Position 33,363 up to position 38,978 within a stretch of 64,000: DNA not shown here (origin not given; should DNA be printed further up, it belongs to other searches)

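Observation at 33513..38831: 1772-aa protein: beta-rich N-terminal domain, about 600-aa coiled coil, single C-terminal MoxR/AAA_5-like ATPase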

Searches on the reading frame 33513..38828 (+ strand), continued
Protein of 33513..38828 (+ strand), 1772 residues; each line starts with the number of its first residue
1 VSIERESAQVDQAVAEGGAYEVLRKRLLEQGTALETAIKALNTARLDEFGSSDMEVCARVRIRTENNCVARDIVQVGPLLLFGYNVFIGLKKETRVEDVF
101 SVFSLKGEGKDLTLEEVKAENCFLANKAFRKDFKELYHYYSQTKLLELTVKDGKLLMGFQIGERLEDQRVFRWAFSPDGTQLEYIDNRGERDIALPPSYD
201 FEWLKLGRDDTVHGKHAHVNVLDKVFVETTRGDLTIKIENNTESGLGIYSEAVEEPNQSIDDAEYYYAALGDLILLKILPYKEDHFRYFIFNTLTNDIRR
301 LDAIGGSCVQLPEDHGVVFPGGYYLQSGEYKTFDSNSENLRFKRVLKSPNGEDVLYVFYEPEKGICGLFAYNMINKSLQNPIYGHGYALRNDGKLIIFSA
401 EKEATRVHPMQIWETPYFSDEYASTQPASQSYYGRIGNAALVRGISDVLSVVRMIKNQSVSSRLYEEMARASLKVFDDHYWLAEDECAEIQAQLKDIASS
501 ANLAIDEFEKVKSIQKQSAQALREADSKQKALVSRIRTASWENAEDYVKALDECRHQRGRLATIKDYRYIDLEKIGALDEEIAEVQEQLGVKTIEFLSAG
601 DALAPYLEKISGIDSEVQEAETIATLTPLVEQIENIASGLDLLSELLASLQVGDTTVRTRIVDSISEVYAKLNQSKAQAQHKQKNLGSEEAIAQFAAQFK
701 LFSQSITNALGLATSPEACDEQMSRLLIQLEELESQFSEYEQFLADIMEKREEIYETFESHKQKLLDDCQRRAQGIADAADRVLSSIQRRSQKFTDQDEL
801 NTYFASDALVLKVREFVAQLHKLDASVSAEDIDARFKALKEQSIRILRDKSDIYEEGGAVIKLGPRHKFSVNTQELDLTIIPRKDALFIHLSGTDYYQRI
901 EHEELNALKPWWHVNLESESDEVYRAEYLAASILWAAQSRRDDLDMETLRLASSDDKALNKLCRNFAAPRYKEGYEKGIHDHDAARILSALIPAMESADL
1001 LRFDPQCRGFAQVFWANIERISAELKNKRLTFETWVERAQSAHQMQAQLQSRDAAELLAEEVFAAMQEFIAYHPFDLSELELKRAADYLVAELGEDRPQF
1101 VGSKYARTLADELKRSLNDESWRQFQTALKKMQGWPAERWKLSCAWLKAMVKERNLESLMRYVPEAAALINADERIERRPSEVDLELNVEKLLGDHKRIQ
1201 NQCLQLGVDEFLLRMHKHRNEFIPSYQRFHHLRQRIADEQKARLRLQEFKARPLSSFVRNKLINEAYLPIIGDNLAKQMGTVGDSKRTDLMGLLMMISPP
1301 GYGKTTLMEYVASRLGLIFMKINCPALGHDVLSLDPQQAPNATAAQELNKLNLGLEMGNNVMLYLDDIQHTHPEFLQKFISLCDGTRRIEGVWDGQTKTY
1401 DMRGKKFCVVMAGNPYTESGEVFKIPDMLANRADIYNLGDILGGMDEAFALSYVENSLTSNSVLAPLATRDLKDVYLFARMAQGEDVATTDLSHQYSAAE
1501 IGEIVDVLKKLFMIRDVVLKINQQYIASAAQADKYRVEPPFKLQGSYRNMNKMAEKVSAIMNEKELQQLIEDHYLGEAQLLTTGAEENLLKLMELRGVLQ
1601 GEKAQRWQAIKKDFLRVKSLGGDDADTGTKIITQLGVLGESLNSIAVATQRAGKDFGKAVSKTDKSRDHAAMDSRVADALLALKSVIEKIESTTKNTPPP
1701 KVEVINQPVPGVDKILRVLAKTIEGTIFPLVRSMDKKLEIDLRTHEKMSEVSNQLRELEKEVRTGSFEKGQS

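Call 9: find_homologous_proteins(query=window:33513-38828:+, max_evalue=0.00001)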
Query window:33513-38828:+ (1772 aa): 4968 proteins with E <= 0.00001 among 8000 candidates; the best 120 are listed.
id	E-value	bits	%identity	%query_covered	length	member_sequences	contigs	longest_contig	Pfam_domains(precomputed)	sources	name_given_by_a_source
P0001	0.0e+0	3968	100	100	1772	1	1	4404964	PF12458.14,PF00004.36,PF25472.2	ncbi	-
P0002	0.0e+0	3138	79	100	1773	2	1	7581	PF12458.14,PF00004.36,PF07728.21,PF25472.2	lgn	-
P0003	0.0e+0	3034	76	100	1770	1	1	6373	PF12458.14,PF00004.36,PF13401.13,PF25472.2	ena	-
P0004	0.0e+0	3018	76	100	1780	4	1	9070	PF12458.14,PF00004.36,PF07728.21,PF25472.2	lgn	-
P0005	0.0e+0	2782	70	99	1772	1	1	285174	PF12458.14,PF00004.36,PF07728.21,PF25472.2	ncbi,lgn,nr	ncbi:ATPase family associated with various cellular activities (AAA) [Alteromonadaceae bacterium Bs3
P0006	0.0e+0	2774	70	99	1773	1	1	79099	PF12458.14,PF00004.36,PF07728.21,PF25472.2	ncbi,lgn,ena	-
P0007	0.0e+0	2773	69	99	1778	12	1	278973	PF12458.14,PF00004.36,PF13401.13,PF25472.2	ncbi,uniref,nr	ncbi:DNA repair ATPase [Saccharophagus degradans]|uniref:DNA repair ATPase n=1 Tax=Saccharophagus de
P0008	0.0e+0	2771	69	99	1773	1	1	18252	PF12458.14,PF00004.36,PF13401.13,PF25472.2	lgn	-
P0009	0.0e+0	2761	70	99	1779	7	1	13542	PF12458.14,PF00004.36,PF07728.21,PF25472.2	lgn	-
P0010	0.0e+0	2759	68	99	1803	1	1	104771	PF12458.14,PF00004.36,PF13401.13,PF07728.21,PF25472.2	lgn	-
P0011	0.0e+0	2750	69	99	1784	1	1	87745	PF12458.14,PF00004.36,PF13401.13,PF25472.2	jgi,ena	-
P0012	0.0e+0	2745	70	99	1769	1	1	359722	PF12458.14,PF00004.36,PF13401.13,PF07728.21,PF25472.2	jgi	-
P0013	0.0e+0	2743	68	99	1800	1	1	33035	PF12458.14,PF00004.36,PF07728.21,PF25472.2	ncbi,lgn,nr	ncbi:hypothetical protein TDB9533_04732 [Thalassocella blandensis]|nr:hypothetical protein TDB9533_0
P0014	0.0e+0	2734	69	99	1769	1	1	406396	PF12458.14,PF00004.36,PF13401.13,PF07728.21,PF25472.2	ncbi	-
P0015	0.0e+0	2733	69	99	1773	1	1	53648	PF12458.14,PF00004.36,PF25472.2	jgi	-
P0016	0.0e+0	2726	69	99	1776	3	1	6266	PF12458.14,PF00004.36,PF07728.21,PF25472.2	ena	-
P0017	0.0e+0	2726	69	99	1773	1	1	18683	PF12458.14,PF00004.36,PF13401.13,PF07728.21,PF25472.2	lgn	-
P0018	0.0e+0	2714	68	100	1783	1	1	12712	PF12458.14,PF00004.36,PF07728.21,PF25472.2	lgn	-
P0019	0.0e+0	2707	68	99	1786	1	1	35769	PF12458.14,PF00004.36,PF07728.21,PF25472.2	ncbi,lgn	-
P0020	0.0e+0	2700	68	100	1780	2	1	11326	PF12458.14,PF00004.36,PF07728.21,PF25472.2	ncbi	-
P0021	0.0e+0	2699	68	99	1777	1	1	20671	PF12458.14,PF00004.36,PF13401.13,PF25472.2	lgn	-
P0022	0.0e+0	2694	67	99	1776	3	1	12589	PF12458.14,PF00004.36,PF13401.13,PF07728.21,PF25472.2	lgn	-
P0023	0.0e+0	2693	68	99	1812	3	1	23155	PF12458.14,PF00004.36,PF07728.21,PF25472.2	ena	-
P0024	0.0e+0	2690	67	99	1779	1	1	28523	PF12458.14,PF00004.36,PF07728.21,PF25472.2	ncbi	-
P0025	0.0e+0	2689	67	99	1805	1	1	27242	PF12458.14,PF00004.36,PF25472.2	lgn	-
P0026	0.0e+0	2688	68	99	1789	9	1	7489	PF12458.14,PF00004.36,PF25472.2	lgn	-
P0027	0.0e+0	2688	66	99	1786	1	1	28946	PF12458.14,PF00004.36,PF25472.2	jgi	-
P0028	0.0e+0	2668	69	97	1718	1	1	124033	PF12458.14,PF00004.36,PF13401.13,PF07728.21,PF25472.2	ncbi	-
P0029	0.0e+0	2659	67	99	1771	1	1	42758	PF12458.14,PF00004.36,PF25472.2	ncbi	-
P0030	0.0e+0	2659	65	99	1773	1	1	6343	PF12458.14,PF00004.36,PF25472.2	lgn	-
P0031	0.0e+0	2642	66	99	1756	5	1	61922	PF12458.14,PF00004.36,PF25472.2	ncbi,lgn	-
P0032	0.0e+0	2631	65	99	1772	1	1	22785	PF12458.14,PF00004.36,PF25472.2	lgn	-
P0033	0.0e+0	2628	65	99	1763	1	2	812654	PF12458.14,PF00004.36,PF13401.13,PF07728.21,PF25472.2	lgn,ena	-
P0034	0.0e+0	2627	66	99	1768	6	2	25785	PF12458.14,PF00004.36,PF13401.13,PF07728.21,PF25472.2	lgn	-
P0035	0.0e+0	2626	63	100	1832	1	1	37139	PF12458.14,PF00004.36,PF25472.2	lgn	-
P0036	0.0e+0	2624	66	99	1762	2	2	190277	PF12458.14,PF00004.36,PF13401.13,PF07728.21,PF25472.2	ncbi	ncbi:MAG: DNA repair ATPase [Cellvibrionaceae bacterium]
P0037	0.0e+0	2623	66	99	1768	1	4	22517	PF12458.14,PF00004.36,PF13401.13,PF07728.21,PF25472.2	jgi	-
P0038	0.0e+0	2623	65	99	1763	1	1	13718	PF12458.14,PF00004.36,PF13401.13,PF07728.21,PF25472.2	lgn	-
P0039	0.0e+0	2622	65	100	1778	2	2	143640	PF12458.14,PF00004.36,PF13401.13,PF07728.21,PF25472.2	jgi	jgi:MoxR-like ATPase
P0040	0.0e+0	2621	65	99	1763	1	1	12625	PF12458.14,PF00004.36,PF13401.13,PF07728.21,PF25472.2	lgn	-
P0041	0.0e+0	2620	65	99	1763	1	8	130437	PF12458.14,PF00004.36,PF13401.13,PF07728.21,PF25472.2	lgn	-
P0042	0.0e+0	2619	65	99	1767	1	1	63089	PF12458.14,PF00004.36,PF13401.13,PF25472.2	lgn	-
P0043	0.0e+0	2619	65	100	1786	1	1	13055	PF12458.14,PF00004.36,PF13401.13,PF25472.2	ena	-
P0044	0.0e+0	2616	66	99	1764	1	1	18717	PF12458.14,PF00004.36,PF07728.21,PF25472.2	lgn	-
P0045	0.0e+0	2616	65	100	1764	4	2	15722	PF12458.14,PF00004.36,PF13401.13,PF07728.21,PF25472.2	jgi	-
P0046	0.0e+0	2613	66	99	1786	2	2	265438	PF12458.14,PF00004.36,PF07728.21,PF25472.2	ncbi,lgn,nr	ncbi:AAA family ATPase [Pseudoteredinibacter isoporae]|nr:AAA family ATPase [Pseudoteredinibacter is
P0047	0.0e+0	2612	66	99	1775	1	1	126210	PF12458.14,PF00004.36,PF13401.13,PF25472.2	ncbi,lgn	-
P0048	0.0e+0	2611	65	100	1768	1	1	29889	PF12458.14,PF00004.36,PF25472.2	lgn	-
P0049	0.0e+0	2610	65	100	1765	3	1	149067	PF12458.14,PF00004.36,PF13401.13,PF07728.21,PF25472.2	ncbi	-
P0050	0.0e+0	2606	65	99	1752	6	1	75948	PF12458.14,PF00004.36,PF07728.21,PF25472.2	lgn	-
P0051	0.0e+0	2605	64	99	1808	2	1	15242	PF12458.14,PF00004.36,PF07728.21,PF25472.2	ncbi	-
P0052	0.0e+0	2604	65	99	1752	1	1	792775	PF12458.14,PF00004.36,PF13401.13,PF07728.21,PF25472.2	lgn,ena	-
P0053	0.0e+0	2603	65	100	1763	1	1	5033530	PF12458.14,PF00004.36,PF13401.13,PF07728.21,PF25472.2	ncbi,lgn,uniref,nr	ncbi:DNA repair ATPase [Teredinibacter sp. KSP-S5-2]|uniref:DNA repair ATPase n=1 Tax=Teredinibacter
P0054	0.0e+0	2603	65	99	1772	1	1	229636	PF12458.14,PF00004.36,PF13401.13,PF07728.21,PF25472.2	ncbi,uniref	ncbi:DNA repair ATPase [Pseudoteredinibacter isoporae]|uniref:DNA repair ATPase n=1 Tax=Pseudoteredi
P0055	0.0e+0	2602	66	99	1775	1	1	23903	PF12458.14,PF00004.36,PF13401.13,PF07728.21,PF25472.2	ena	-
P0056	0.0e+0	2601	66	99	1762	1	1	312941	PF12458.14,PF00004.36,PF13401.13,PF07728.21,PF25472.2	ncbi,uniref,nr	ncbi:AAA family ATPase [Exilibacterium tricleocarpae]|uniref:AAA family ATPase n=1 Tax=Exilibacteriu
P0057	0.0e+0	2600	66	99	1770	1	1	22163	PF12458.14,PF00004.36,PF13401.13,PF07728.21,PF25472.2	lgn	-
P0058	0.0e+0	2598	66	99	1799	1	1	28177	PF12458.14,PF00004.36,PF13401.13,PF07728.21,PF25472.2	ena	-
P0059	0.0e+0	2598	65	99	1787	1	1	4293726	PF12458.14,PF00004.36,PF07728.21,PF25472.2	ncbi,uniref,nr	ncbi:DNA repair protein [Bacterioplanes sanyensis]|uniref:DNA repair protein n=1 Tax=Bacterioplanes 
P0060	0.0e+0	2598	65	99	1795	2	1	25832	PF12458.14,PF00004.36,PF07728.21,PF25472.2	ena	-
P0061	0.0e+0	2597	65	99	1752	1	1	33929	PF12458.14,PF00004.36,PF13401.13,PF07728.21,PF25472.2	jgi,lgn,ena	jgi:ATPase family associated with various cellular activities (AAA)./ATPase involved in DNA repair.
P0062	0.0e+0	2596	64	99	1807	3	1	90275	PF12458.14,PF00004.36,PF25472.2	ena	-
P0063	0.0e+0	2595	65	99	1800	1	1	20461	PF12458.14,PF00004.36,PF13401.13,PF07728.21,PF25472.2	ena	-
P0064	0.0e+0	2593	64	99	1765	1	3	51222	PF12458.14,PF00004.36,PF07728.21,PF25472.2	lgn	-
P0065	0.0e+0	2593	65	100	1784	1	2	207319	PF12458.14,PF00004.36,PF25472.2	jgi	-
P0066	0.0e+0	2591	65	99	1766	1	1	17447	PF12458.14,PF00004.36,PF13401.13,PF25472.2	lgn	-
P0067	0.0e+0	2591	65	99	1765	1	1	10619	PF12458.14,PF00004.36,PF13401.13,PF07728.21,PF25472.2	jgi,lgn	jgi:hypothetical protein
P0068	0.0e+0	2591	65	99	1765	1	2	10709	PF12458.14,PF00004.36,PF13401.13,PF07728.21,PF25472.2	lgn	-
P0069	0.0e+0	2591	65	99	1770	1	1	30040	PF12458.14,PF00004.36,PF13401.13,PF07728.21,PF25472.2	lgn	-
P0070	0.0e+0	2590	65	99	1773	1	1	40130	PF12458.14,PF00004.36,PF13401.13,PF25472.2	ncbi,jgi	ncbi:MAG: hypothetical protein ACI93R_001296 [Flavobacteriales bacterium]|jgi:hypothetical protein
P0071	0.0e+0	2589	64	99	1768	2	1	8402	PF12458.14,PF00004.36,PF25472.2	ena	-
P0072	0.0e+0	2589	65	99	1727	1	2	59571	PF12458.14,PF00004.36,PF07728.21,PF25472.2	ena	-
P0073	0.0e+0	2588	65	99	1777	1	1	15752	PF12458.14,PF00004.36,PF13401.13,PF07728.21,PF25472.2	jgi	jgi:MoxR-like ATPase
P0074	0.0e+0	2586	65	99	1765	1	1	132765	PF12458.14,PF00004.36,PF13401.13,PF07728.21,PF25472.2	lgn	-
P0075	0.0e+0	2586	65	99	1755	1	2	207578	PF12458.14,PF00004.36,PF13401.13,PF07728.21,PF25472.2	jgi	jgi:ATPase involved in DNA repair/ATPase family associated with various cellular activities (AAA)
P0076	0.0e+0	2586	64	99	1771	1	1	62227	PF12458.14,PF00004.36,PF07728.21,PF25472.2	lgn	-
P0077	0.0e+0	2586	65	99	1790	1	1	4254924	PF12458.14,PF00004.36,PF07728.21,PF25472.2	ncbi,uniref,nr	ncbi:DNA repair ATPase [Alkalimarinus alittae]|uniref:DNA repair ATPase n=1 Tax=Alkalimarinus alitta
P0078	0.0e+0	2583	63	100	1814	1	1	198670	PF12458.14,PF00004.36,PF25472.2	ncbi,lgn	-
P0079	0.0e+0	2582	64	99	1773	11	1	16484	PF12458.14,PF00004.36,PF25472.2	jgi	jgi:uncharacterized membrane protein YuzA (DUF378 family)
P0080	0.0e+0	2580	65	99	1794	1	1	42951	PF12458.14,PF00004.36,PF13401.13,PF07728.21,PF25472.2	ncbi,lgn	-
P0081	0.0e+0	2579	65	99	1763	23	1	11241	PF12458.14,PF00004.36,PF25472.2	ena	-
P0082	0.0e+0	2579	65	99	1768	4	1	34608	PF12458.14,PF00004.36,PF13401.13,PF07728.21,PF25472.2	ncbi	-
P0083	0.0e+0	2572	65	99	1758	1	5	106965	PF12458.14,PF00004.36,PF13401.13,PF07728.21,PF25472.2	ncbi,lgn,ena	-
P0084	0.0e+0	2572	65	99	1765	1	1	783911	PF12458.14,PF00004.36,PF13401.13,PF25472.2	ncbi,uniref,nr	ncbi:AAA family ATPase [Pseudomaricurvus alkylphenolicus]|uniref:DNA repair ATPase n=1 Tax=Pseudomar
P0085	0.0e+0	2570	63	99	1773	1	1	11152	PF12458.14,PF00004.36,PF13401.13,PF25472.2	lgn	-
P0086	0.0e+0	2567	63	99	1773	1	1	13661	PF12458.14,PF00004.36,PF25472.2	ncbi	-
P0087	0.0e+0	2565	64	99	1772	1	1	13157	PF12458.14,PF00004.36,PF25472.2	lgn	-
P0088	0.0e+0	2564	63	99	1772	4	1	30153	PF12458.14,PF00004.36,PF13401.13,PF25472.2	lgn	-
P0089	0.0e+0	2564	64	99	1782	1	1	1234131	PF12458.14,PF00004.36,PF07728.21,PF25472.2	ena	-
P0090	0.0e+0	2563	65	99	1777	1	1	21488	PF12458.14,PF00004.36,PF13401.13,PF07728.21,PF25472.2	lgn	-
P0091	0.0e+0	2562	64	99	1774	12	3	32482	PF12458.14,PF00004.36,PF07728.21,PF25472.2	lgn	-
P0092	0.0e+0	2562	63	99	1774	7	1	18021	PF12458.14,PF00004.36,PF13401.13,PF25472.2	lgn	-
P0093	0.0e+0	2561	64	99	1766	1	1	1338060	PF12458.14,PF00004.36,PF13401.13,PF07728.21,PF25472.2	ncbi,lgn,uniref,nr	ncbi:ATPase family protein associated with various cellular activities (AAA) [Sinobacterium caligoid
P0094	0.0e+0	2560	64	99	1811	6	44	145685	PF12458.14,PF00004.36,PF07728.21,PF25472.2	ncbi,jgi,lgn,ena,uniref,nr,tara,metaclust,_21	ncbi:MAG: DNA repair protein [Oceanospirillaceae bacterium]|uniref:DNA repair ATPase n=1 Tax=unclass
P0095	0.0e+0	2556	65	99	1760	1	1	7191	PF12458.14,PF00004.36,PF13401.13,PF07728.21,PF25472.2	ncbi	-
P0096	0.0e+0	2555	63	99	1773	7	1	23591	PF12458.14,PF00004.36,PF25472.2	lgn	-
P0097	0.0e+0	2554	64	99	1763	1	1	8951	PF12458.14,PF00004.36,PF25472.2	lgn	-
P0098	0.0e+0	2553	66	93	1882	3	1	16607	PF12458.14,PF00004.36,PF25472.2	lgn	-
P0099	0.0e+0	2553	63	99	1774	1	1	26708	PF12458.14,PF00004.36,PF13401.13,PF07728.21,PF25472.2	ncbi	ncbi:DNA repair ATPase [Pseudomonadota bacterium]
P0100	0.0e+0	2553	64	100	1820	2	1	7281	PF12458.14,PF00004.36,PF07728.21,PF25472.2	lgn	-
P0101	0.0e+0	2551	64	99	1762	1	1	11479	PF12458.14,PF00004.36,PF13401.13,PF07728.21,PF25472.2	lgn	-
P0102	0.0e+0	2551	64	99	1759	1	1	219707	PF12458.14,PF00004.36,PF13401.13,PF07728.21,PF25472.2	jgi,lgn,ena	-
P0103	0.0e+0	2550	64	99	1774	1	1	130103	PF12458.14,PF00004.36,PF13401.13,PF07728.21,PF25472.2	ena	-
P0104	0.0e+0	2549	64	99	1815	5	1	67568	PF12458.14,PF00004.36,PF07728.21,PF25472.2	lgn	-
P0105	0.0e+0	2548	63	99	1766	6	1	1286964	PF12458.14,PF00004.36,PF25472.2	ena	-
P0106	0.0e+0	2548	64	99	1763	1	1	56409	PF12458.14,PF00004.36,PF13401.13,PF07728.21,PF25472.2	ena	-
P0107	0.0e+0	2547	64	99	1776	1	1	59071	PF12458.14,PF00004.36,PF13401.13,PF07728.21,PF25472.2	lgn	-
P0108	0.0e+0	2546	64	99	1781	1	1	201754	PF12458.14,PF00004.36,PF13401.13,PF07728.21,PF25472.2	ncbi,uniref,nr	ncbi:DNA repair protein [Hahella sp. CCB-MM4]|uniref:DNA repair ATPase n=1 Tax=Hahella sp. (strain C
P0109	0.0e+0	2545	64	99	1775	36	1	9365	PF12458.14,PF00004.36,PF13401.13,PF25472.2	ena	-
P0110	0.0e+0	2545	64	99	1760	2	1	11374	PF12458.14,PF00004.36,PF13401.13,PF07728.21,PF25472.2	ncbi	-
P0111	0.0e+0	2544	63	99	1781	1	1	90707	PF12458.14,PF00004.36,PF13401.13,PF25472.2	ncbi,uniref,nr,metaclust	ncbi:DNA repair ATPase [Hahella ganghwensis]|uniref:DNA repair ATPase n=1 Tax=Hahella ganghwensis Ta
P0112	0.0e+0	2544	64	99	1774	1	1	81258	PF12458.14,PF00004.36,PF13401.13,PF07728.21,PF25472.2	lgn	-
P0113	0.0e+0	2543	64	99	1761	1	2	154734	PF12458.14,PF00004.36,PF13401.13,PF25472.2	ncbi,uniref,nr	ncbi:DNA repair ATPase [Gilvimarinus sp. SDUM040013]|uniref:DNA repair ATPase n=1 Tax=Gilvimarinus g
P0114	0.0e+0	2543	64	99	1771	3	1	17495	PF12458.14,PF00004.36,PF07728.21,PF25472.2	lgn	-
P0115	0.0e+0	2543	64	100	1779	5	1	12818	PF12458.14,PF00004.36,PF13401.13,PF07728.21,PF25472.2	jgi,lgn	jgi:tRNA U34 5-methylaminomethyl-2-thiouridine-forming methyltransferase MnmC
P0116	0.0e+0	2541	64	99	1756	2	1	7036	PF12458.14,PF00004.36,PF13401.13,PF07728.21,PF25472.2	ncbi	-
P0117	0.0e+0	2541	64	99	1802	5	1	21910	PF12458.14,PF00004.36,PF13401.13,PF07728.21,PF25472.2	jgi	jgi:hypothetical protein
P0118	0.0e+0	2540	63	99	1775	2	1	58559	PF12458.14,PF00004.36,PF07728.21,PF25472.2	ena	-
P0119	0.0e+0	2539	64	99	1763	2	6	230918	PF12458.14,PF00004.36,PF13401.13,PF07728.21,PF25472.2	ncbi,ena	-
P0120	0.0e+0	2537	64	99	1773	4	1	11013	PF12458.14,PF00004.36,PF13401.13,PF25472.2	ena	-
